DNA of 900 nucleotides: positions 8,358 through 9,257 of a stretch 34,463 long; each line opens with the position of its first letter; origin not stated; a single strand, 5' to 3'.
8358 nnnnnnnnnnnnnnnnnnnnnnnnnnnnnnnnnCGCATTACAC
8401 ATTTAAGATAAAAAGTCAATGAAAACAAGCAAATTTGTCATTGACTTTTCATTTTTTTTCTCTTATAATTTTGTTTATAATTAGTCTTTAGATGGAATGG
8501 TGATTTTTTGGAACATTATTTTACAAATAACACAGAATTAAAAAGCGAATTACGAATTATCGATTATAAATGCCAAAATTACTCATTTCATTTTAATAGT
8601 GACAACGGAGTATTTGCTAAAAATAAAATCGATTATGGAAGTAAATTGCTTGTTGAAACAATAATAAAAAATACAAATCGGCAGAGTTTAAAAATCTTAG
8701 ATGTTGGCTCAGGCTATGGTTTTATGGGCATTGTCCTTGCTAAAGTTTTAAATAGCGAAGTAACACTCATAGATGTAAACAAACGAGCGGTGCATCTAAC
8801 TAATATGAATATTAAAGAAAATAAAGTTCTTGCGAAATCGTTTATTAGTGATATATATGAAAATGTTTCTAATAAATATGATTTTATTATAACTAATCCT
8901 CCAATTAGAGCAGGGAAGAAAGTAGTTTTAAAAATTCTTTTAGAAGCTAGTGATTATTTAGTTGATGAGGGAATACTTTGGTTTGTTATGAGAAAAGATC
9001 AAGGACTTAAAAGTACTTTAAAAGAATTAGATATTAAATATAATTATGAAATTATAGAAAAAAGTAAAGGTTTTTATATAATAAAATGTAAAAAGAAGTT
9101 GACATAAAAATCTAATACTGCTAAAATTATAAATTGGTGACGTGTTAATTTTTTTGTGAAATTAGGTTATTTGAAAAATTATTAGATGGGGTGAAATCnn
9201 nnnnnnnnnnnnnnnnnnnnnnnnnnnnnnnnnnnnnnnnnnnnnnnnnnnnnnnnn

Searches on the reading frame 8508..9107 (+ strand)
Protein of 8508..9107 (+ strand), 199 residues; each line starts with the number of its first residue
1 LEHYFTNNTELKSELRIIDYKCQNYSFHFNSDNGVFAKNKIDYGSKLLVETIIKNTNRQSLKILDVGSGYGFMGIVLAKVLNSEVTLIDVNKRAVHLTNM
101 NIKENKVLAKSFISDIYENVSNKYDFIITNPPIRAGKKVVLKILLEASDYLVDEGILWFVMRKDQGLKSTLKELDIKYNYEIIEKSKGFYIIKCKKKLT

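Call 6: search_protein_families(library=pfam, proteins=[window:8508-9107:+], max_evalue=0.01)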
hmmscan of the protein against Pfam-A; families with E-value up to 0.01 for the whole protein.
window:8508-9107:+ (199 aa): 14 families
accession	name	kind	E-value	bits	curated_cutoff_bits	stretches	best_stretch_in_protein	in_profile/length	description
PF05175.20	MTS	-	1.5e-40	139.1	23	1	28-193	3-170/170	Methyltransferase small domain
PF06325.19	PrmA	-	7.3e-09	36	22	1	53-135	155-236/296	Ribosomal protein L11 methyltransferase (PrmA)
PF13847.12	Methyltransf_31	-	4.1e-08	33.5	27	1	59-159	3-109/145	Methyltransferase domain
PF10294.15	Methyltransf_16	-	3e-07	30.8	21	1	53-110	40-97/174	Lysine methyltransferase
PF02527.21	GidB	-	4.6e-07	29.8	27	1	54-162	46-148/184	rRNA small subunit methyltransferase G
PF13649.12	Methyltransf_25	-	2.2e-06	28.7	27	1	63-134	1-75/97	Methyltransferase domain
PF03602.21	Cons_hypoth95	-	6.6e-05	23.1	24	1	59-175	41-166/182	Conserved hypothetical protein 95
PF02475.24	TRM5-TYW2_MTfase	-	0.00042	20.8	28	1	55-136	32-117/164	TRM5/TYW2 methyltransferase domain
PF13679.12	Methyltransf_32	-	0.00056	20.3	27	1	48-106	12-77/143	Methyltransferase domain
PF08242.18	Methyltransf_12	-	0.0012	20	30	1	64-156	1-97/98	Methyltransferase domain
PF08241.18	Methyltransf_11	-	0.0025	18.8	21.2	1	64-130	1-67/95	Methyltransferase domain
PF01135.25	PCMT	-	0.0028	17.9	20.3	1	60-101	74-117/210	Protein-L-isoaspartate(D-aspartate) O-methyltransferase (PCMT)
PF13489.12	Methyltransf_23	-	0.0038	17.4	27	1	57-130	20-88/164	Methyltransferase domain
PF00398.26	RrnaAD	-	0.0064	16.1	24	1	46-106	16-76/263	Ribosomal RNA adenine dimethylase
